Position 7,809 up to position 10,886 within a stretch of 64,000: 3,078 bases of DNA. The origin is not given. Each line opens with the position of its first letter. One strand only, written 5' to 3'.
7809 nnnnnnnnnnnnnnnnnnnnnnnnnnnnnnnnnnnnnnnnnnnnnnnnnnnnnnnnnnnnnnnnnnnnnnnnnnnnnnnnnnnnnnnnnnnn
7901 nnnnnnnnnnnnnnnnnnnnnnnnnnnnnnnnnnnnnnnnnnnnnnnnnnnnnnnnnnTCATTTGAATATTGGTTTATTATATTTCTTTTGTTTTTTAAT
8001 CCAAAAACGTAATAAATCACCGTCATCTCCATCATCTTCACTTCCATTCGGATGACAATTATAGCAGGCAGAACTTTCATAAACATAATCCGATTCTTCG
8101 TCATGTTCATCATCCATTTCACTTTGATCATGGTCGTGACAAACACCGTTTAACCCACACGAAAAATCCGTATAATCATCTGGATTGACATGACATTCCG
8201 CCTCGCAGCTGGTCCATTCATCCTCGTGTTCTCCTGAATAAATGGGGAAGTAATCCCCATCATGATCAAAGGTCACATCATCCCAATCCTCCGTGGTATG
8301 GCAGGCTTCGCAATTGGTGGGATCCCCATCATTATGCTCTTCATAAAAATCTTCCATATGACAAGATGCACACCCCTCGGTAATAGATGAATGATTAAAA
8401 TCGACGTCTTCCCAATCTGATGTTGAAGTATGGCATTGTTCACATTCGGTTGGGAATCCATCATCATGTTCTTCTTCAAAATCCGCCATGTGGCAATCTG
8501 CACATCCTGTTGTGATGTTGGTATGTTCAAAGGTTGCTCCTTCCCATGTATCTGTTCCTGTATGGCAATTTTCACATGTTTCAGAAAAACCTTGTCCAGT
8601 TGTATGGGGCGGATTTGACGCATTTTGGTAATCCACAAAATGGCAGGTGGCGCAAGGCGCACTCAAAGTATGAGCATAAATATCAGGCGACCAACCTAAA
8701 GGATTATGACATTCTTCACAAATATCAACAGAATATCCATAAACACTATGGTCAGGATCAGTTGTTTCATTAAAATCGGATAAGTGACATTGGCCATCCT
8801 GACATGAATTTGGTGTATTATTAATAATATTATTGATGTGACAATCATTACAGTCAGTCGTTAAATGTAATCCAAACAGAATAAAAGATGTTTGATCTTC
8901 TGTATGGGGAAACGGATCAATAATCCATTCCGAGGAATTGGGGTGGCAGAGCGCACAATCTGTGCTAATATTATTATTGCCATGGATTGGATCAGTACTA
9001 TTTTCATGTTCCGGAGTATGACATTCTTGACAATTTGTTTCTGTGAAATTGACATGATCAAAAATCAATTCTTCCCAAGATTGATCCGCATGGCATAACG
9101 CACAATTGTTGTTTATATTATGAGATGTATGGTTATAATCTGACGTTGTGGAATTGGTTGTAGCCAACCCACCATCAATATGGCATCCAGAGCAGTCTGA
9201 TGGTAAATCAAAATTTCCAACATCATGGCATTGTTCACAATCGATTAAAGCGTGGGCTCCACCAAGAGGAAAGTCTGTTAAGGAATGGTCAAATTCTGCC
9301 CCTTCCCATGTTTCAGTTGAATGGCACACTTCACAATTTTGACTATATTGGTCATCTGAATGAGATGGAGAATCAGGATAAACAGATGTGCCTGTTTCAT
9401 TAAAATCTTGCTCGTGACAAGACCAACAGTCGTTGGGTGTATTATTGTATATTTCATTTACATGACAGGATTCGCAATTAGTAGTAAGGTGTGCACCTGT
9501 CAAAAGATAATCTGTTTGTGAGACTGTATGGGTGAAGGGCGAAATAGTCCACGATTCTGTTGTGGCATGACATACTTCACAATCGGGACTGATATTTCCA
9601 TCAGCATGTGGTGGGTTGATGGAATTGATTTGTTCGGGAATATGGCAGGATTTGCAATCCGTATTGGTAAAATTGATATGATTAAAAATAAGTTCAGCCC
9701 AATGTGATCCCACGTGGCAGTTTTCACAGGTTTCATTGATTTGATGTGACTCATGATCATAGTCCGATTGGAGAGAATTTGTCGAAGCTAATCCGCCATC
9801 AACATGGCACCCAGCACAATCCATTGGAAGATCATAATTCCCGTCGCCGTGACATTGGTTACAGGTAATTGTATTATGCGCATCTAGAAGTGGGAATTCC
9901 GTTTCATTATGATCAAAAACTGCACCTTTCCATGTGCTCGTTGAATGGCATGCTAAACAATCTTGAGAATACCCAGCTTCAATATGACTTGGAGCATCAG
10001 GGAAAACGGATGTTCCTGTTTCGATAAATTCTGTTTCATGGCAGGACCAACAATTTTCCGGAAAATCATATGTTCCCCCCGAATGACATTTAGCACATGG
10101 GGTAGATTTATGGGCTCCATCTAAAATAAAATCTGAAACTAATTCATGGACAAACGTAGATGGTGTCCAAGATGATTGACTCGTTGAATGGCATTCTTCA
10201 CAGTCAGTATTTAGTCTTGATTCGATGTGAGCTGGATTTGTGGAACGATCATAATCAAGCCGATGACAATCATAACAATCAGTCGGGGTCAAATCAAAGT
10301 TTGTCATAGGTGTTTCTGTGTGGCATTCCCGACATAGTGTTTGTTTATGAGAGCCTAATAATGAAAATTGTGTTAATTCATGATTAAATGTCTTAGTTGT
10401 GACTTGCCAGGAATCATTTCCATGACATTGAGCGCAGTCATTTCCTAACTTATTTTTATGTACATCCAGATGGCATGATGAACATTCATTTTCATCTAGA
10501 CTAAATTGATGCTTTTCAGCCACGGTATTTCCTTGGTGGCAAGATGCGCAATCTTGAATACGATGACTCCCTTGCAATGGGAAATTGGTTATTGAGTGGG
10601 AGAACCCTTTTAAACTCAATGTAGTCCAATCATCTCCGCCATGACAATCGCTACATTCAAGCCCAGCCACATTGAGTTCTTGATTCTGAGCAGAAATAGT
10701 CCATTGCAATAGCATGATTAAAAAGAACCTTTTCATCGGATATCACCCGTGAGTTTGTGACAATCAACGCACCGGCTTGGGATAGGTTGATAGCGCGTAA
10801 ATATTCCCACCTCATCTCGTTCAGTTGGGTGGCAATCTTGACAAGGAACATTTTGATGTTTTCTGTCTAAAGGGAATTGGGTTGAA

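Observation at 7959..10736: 925-aa cytochrome with 32 CXXCH plus CX4CH and CX3CH motifs, built by tandem duplication of a 208-residue, 8-haem block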

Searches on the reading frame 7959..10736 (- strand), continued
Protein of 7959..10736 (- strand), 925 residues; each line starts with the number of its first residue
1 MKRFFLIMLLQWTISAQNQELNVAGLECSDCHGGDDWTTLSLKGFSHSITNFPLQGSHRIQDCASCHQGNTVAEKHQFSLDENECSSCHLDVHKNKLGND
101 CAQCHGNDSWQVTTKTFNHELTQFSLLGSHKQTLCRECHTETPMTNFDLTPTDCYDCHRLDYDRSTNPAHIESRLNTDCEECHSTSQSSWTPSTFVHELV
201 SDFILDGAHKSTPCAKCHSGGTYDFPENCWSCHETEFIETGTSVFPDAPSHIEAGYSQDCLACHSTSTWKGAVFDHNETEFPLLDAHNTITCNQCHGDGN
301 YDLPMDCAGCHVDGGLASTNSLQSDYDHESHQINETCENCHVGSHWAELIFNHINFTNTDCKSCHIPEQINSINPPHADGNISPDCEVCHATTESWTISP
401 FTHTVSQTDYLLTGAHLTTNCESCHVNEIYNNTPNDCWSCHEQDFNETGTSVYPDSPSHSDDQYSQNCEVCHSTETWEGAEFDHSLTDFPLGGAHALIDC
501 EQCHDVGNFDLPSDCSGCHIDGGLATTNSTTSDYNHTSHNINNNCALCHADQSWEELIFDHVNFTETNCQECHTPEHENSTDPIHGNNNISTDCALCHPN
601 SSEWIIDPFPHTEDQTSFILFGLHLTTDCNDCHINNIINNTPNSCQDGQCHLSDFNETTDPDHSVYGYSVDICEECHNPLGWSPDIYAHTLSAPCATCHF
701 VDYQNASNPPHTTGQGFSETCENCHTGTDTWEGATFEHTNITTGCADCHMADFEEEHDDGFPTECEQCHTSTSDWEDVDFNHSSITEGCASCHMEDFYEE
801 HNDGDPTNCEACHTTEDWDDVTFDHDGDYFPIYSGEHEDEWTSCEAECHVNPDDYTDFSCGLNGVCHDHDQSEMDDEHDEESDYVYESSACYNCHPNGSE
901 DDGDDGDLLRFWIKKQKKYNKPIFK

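Call 58: find_encoding_contigs(protein=P0043, flank=8000, max_places=1)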
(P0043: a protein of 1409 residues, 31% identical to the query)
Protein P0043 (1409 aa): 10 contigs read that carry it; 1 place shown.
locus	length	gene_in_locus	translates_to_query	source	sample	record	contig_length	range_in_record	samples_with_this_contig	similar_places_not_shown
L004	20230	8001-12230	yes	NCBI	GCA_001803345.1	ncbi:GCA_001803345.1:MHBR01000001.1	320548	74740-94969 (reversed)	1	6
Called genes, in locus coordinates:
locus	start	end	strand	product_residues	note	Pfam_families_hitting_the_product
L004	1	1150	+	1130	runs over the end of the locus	PF01433:Peptidase_M1, PF04389:Peptidase_M28, PF01546:Peptidase_M20, PF13180:PDZ_2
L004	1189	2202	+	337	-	PF26550:Tricorn_2nd (faint), PF07676:PD40 (weak), PF26549:Tricorn_N, PF07676:PD40, PF26549:Tricorn_N, PF07676:PD40 (weak)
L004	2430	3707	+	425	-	-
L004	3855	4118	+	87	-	-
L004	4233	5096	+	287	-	-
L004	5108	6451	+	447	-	PF03486:HI0933_like (faint), PF12797:Fer4_2 (faint), PF13237:Fer4_10, PF14697:Fer4_21 (weak), PF12838:Fer4_7 (weak), PF07992:Pyr_redox_2, PF13738:Pyr_redox_3, PF00070:Pyr_redox (weak), +3 more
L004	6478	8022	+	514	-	PF02085:Cytochrom_CIII (faint), PF14522:Cytochrome_C7 (faint), PF14537:Cytochrom_c3_2 (faint), PF22113:Mtrc-MtrF_II-IV_dom (faint), PF09699:Paired_CXXCH_1 (faint)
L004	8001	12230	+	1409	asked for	PF02085:Cytochrom_CIII (faint), PF09699:Paired_CXXCH_1 (faint), PF14522:Cytochrome_C7 (faint), PF14537:Cytochrom_c3_2 (faint), PF22113:Mtrc-MtrF_II-IV_dom (faint)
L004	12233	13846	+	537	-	-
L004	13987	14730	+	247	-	-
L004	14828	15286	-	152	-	PF13646:HEAT_2 (weak)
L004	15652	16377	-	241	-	PF00072:Response_reg, PF04397:LytTR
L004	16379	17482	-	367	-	PF06580:His_kinase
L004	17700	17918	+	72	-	-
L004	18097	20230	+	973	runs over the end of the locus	PF13620:CarboxypepD_reg (weak), PF13715:CarbopepD_reg_2, PF07715:Plug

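Call 69: fold_search(model_id=the predicted structure, library=pdb)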
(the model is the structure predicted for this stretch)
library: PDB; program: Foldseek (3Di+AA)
matches with E <= 10: 0; with E <= 0.001: 0
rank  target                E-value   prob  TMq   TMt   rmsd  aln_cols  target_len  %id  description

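Call 75: find_related_loci(query=window:7962-10736:-, collection=genome_contigs, flank=7000)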
Query window:7962-10736:- (925 aa) in genome_contigs; peptide patterns used: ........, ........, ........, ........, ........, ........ (x = any residue, [..] = any of these).
15 stretches matched a pattern; 2 encode a relative of the query (tblastn E <= 1e-3); 1 distinct loci.
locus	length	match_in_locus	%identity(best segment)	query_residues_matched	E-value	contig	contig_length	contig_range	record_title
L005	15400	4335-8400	85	1-925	0e+0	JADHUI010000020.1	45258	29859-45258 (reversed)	MAG: Candidatus Neomarinimicrobiota bacterium isolate BS150m-G42 BS-150m-C612, whole genome shotgun sequence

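Call 82: find_encoding_contigs(protein=P0001, flank=1000, max_places=3)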
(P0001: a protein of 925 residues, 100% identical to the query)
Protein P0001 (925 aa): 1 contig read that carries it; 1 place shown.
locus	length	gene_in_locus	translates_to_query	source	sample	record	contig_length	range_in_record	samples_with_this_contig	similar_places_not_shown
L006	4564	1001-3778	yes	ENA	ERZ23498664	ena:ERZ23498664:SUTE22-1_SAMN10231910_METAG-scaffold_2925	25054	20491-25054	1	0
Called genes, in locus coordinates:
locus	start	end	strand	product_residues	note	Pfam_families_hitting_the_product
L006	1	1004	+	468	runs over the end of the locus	PF02085:Cytochrom_CIII (faint), PF14522:Cytochrome_C7 (faint), PF14537:Cytochrom_c3_2 (faint), PF22113:Mtrc-MtrF_II-IV_dom (faint)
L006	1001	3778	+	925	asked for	PF02085:Cytochrom_CIII (faint), PF14522:Cytochrome_C7 (faint), PF14537:Cytochrom_c3_2 (faint), PF22113:Mtrc-MtrF_II-IV_dom (faint)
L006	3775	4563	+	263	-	?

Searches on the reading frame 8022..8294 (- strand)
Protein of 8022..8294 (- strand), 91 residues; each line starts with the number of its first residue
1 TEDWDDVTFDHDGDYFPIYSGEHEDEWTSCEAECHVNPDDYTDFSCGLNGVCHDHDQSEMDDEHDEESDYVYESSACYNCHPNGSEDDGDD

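Call 60: search_protein_representatives(protein=window:8022-8294:-)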
Query: 91 residues. Proteins with E-value up to 0.001 (for the whole library): 611; up to 1e-10: 296; up to 1e-30: 44. The best 150 are listed.
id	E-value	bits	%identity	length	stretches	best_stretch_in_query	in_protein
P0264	2.4e-193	645.5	42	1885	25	14-85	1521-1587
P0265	1.8e-156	526.9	48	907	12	9-85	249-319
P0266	9.1e-96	331.6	41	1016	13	9-89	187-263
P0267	4.0e-94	326.3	44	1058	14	27-88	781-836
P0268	1.3e-93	324.7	48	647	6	9-86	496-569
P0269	1.3e-74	263.7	45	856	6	1-88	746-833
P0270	2.2e-70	250.0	47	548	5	9-88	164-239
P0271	6.5e-65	232.4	41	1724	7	3-87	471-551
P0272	1.6e-63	228.0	47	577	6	8-85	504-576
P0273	3.2e-58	210.9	42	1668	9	3-85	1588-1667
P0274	1.1e-57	209.2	42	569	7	6-85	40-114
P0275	7.7e-54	196.8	41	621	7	10-86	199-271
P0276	3.1e-52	191.6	44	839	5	3-91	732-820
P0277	4.0e-50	184.9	40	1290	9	2-87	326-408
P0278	2.9e-48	178.9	43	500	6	9-85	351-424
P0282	6.6e-45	168.1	45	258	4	10-83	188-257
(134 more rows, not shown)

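Call 62: search_protein_families(library=pfam, proteins=[P0265, P0268, P0282, window:8022-8294:-], max_evalue=0.1)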
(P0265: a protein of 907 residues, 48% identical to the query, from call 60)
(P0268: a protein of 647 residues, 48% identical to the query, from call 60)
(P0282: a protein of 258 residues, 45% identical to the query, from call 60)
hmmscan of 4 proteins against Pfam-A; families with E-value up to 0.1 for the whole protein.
P0265 (907 aa): 9 families
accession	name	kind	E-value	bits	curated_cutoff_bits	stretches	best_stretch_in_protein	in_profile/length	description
PF02085.21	Cytochrom_CIII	-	8.5e-31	106.7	22.9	7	337-393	27-85/101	Class III cytochrome C family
PF14522.11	Cytochrome_C7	-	1.1e-25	89.7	24.8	2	281-350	12-67/67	Cytochrome c7 and related cytochrome c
PF00684.25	DnaJ_CXXCXGXG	-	1.1e-14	54.8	32.7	3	721-771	1-53/65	DnaJ central domain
PF19883.4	DUF6356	-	8e-10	39.2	24.4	0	536-552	3-19/64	Family of unknown function (DUF6356)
PF17032.10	Zn_ribbon_15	-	1.1e-05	26.6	28.9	0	541-596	11-66/73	zinc-ribbon family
PF02762.20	Cbl_N3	-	4.6e-05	23.6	25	0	169-193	17-41/86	CBL proto-oncogene N-terminus, SH2-like domain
PF00173.33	Cyt-b5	-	0.00098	19.5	23.7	0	294-320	11-37/74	Cytochrome b5-like Heme/Steroid binding domain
PF08076.16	TetM_leader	-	0.0012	19.1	25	0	199-208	9-18/28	Tetracycline resistance determinant leader peptide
PF01175.24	Urocanase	-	0.04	14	23.2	0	185-247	137-199/209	Urocanase Rossmann-like domain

P0268 (647 aa): 6 families
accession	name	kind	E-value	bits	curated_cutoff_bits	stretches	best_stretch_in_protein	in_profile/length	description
PF14522.11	Cytochrome_C7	-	4.9e-20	71.5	24.8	5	86-154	6-67/67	Cytochrome c7 and related cytochrome c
PF02085.21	Cytochrom_CIII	-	4.1e-18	66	22.9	6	510-569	28-87/101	Class III cytochrome C family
PF14537.11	Cytochrom_c3_2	-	1.1e-15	58.3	25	4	128-180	7-66/79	Cytochrome c3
PF22113.1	Mtrc-MtrF_II-IV_dom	-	3.1e-08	33.8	30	1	439-598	8-163/176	Outer membrane cytochrome MtrC/MtrF-like, domains II/IV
PF22049.1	PRRSV-NSP11_N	-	0.00021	22.2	27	0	500-532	31-63/90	PRRSV nonstructural protein 11 N-terminal domain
PF20120.5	DUF6510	-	0.071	13.4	26.4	1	139-179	19-59/86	Family of unknown function (DUF6510)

P0282 (258 aa): 3 families
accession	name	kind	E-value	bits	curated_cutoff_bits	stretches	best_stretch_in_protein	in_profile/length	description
PF02085.21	Cytochrom_CIII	-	9.3e-09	36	22.9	3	125-182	27-86/101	Class III cytochrome C family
PF14522.11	Cytochrome_C7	-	1.5e-05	25.2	24.8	0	18-76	12-67/67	Cytochrome c7 and related cytochrome c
PF22633.2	F5_F8_type_C_2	-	0.051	14.6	27.8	0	194-223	51-81/91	NedA-like, galactose-binding domain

window:8022-8294:- (91 aa): 0 families

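Call 63: search_protein_families(library=ncbifam, proteins=[P0265, P0268, P0282, window:8022-8294:-], max_evalue=0.1)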
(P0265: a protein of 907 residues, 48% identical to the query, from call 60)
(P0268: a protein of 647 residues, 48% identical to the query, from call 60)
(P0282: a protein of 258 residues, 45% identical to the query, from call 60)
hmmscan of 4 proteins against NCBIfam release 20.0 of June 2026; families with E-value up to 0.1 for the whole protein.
P0265 (907 aa): 6 families
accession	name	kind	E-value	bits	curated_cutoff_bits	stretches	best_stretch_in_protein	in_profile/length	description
TIGR03508.1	decahem_SO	subfamily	6.8e-18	65.1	192.2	5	284-500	4-197/258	DmsE family decaheme c-type cytochrome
TIGR03507.1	decahem_SO1788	subfamily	2.1e-11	43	209.3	3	37-131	571-667/672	OmcA/MtrC family decaheme c-type cytochrome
NF041781.1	mnquin_red_QrcA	equivalog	9.1e-09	35.2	180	1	683-740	117-173/174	menaquinone reductase multiheme cytochrome c subunit QrcA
NF011335.0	PRK14751.1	equivalog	0.00086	19.1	71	0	199-208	9-18/28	tetracycline resistance determinant leader peptide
TIGR01228.2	hutU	equivalog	0.019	13.6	375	0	175-259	258-340/545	urocanate hydratase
NF045577.1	FAD_mono_MbnF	equivalog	0.03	12.9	800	0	254-304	441-491/531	methanobactin biosynthesis FAD monooxygenase MbnF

P0268 (647 aa): 3 families
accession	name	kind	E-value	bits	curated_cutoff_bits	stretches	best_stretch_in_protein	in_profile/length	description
TIGR03508.1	decahem_SO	subfamily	1.8e-08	34.2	192.2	2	377-640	4-248/258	DmsE family decaheme c-type cytochrome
NF041781.1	mnquin_red_QrcA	equivalog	2.3e-08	33.8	180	1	127-305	43-173/174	menaquinone reductase multiheme cytochrome c subunit QrcA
NF045713.1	CxxCH_16_HmcA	equivalog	7.1e-05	21.6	400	1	25-112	315-398/541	sulfate respiration complex hexadecaheme cytochrome HmcA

P0282 (258 aa): 4 families
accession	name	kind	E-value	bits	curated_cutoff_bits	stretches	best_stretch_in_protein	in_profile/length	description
TIGR03508.1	decahem_SO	subfamily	3.5e-05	23.4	192.2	1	17-258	32-251/258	DmsE family decaheme c-type cytochrome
NF041781.1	mnquin_red_QrcA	equivalog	0.00026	20.6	180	1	164-227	110-173/174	menaquinone reductase multiheme cytochrome c subunit QrcA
NF008659.0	PRK11659.1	equivalog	0.0021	17.8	184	0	68-105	46-84/188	cytochrome c nitrite reductase pentaheme subunit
TIGR03146.1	cyt_nit_nrfB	equivalog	0.014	15.7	166.6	1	68-104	11-48/145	cytochrome c nitrite reductase pentaheme subunit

window:8022-8294:- (91 aa): 0 families
